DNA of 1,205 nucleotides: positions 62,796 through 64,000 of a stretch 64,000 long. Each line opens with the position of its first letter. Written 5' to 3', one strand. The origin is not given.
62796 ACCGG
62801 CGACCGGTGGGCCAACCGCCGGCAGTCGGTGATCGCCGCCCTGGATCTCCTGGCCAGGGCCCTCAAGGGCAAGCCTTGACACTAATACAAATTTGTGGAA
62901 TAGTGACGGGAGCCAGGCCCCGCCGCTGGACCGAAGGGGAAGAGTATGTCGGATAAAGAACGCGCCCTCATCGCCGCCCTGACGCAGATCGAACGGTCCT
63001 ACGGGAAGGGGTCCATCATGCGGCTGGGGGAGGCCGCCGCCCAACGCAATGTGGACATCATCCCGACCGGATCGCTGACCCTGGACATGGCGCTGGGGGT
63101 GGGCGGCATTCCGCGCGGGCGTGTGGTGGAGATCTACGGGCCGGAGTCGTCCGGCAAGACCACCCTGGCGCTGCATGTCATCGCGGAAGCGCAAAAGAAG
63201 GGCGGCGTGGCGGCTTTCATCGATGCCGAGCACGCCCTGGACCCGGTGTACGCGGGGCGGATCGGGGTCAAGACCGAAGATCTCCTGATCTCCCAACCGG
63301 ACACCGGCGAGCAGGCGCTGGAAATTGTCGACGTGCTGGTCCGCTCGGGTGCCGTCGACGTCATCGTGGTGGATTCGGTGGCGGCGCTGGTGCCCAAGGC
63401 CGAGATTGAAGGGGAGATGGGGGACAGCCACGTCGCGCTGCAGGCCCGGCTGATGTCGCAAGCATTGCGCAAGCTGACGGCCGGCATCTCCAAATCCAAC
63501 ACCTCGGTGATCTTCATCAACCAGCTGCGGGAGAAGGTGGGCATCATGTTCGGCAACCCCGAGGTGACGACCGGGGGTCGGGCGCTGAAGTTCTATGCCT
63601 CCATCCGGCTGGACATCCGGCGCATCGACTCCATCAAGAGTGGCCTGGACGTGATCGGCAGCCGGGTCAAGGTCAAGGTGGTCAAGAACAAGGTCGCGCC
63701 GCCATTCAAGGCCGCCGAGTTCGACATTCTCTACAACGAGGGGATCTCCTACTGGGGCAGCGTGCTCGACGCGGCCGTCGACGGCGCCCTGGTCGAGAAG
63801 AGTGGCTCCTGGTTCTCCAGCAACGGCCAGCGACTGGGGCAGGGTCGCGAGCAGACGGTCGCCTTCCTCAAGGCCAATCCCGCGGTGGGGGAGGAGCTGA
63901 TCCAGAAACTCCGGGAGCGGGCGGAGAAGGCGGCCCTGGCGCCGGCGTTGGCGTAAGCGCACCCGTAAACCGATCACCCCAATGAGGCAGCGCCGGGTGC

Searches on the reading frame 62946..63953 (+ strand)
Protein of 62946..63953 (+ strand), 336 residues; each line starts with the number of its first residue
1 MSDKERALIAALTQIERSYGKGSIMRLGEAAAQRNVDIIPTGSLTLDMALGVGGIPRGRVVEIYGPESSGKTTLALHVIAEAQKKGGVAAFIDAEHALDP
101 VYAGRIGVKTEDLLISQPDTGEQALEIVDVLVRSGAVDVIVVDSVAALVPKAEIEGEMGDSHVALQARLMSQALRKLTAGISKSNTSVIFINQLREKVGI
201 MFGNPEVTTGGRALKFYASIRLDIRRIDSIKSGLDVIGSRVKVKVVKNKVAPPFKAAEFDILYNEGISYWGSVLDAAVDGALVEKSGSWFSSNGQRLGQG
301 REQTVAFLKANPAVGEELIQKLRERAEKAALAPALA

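Call 41: find_encoding_contigs(protein=window:62946-63953:+, flank=10000, max_places=2)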
Protein window:62946-63953:+ (336 aa): 22 contigs read that carry it; 2 places shown.
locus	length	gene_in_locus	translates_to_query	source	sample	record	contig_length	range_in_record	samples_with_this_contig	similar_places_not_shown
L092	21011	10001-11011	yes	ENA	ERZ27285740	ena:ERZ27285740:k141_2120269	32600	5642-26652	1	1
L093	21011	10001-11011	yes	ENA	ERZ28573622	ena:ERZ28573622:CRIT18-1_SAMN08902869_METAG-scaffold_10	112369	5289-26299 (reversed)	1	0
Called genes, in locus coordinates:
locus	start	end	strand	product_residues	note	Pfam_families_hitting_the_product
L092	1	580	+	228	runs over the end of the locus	-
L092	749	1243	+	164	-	PF00296:Bac_luciferase (weak)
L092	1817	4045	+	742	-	PF01138:RNase_PH, PF03725:RNase_PH_C, PF03726:PNPase, PF01138:RNase_PH, PF00013:KH_1, PF00575:S1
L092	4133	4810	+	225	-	PF03167:UDG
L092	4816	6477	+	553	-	PF00753:Lactamase_B, PF12706:Lactamase_B_2, PF22505:RNase_J_b_CASP, PF07521:RMMBL, PF17770:RNase_J_C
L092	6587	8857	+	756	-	PF17854:FtsK_alpha, PF01580:FtsK_SpoIIIE, PF09397:FtsK_gamma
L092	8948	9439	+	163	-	PF04461:YajQ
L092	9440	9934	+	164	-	PF02464:CinA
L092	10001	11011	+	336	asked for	PF00154:RecA_N, PF08423:Rad51, PF06745:ATPase (weak), PF27531:MT3502_N (weak), PF21096:RecA_C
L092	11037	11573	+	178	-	PF21982:RecX_HTH1 (faint), PF21981:RecX_HTH3 (faint), PF02631:RecX_HTH2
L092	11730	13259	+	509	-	PF12072:RNase_Y_N, PF00013:KH_1, PF01966:HD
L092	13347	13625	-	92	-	PF14373:Imm_superinfect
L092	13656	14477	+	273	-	PF00149:Metallophos, PF13277:YmdB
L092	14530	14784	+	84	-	PF04232:SpoVS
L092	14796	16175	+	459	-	PF00919:UPF0004, PF04055:Radical_SAM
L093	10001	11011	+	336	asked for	PF00154:RecA_N, PF08423:Rad51, PF06745:ATPase (weak), PF27531:MT3502_N (weak), PF21096:RecA_C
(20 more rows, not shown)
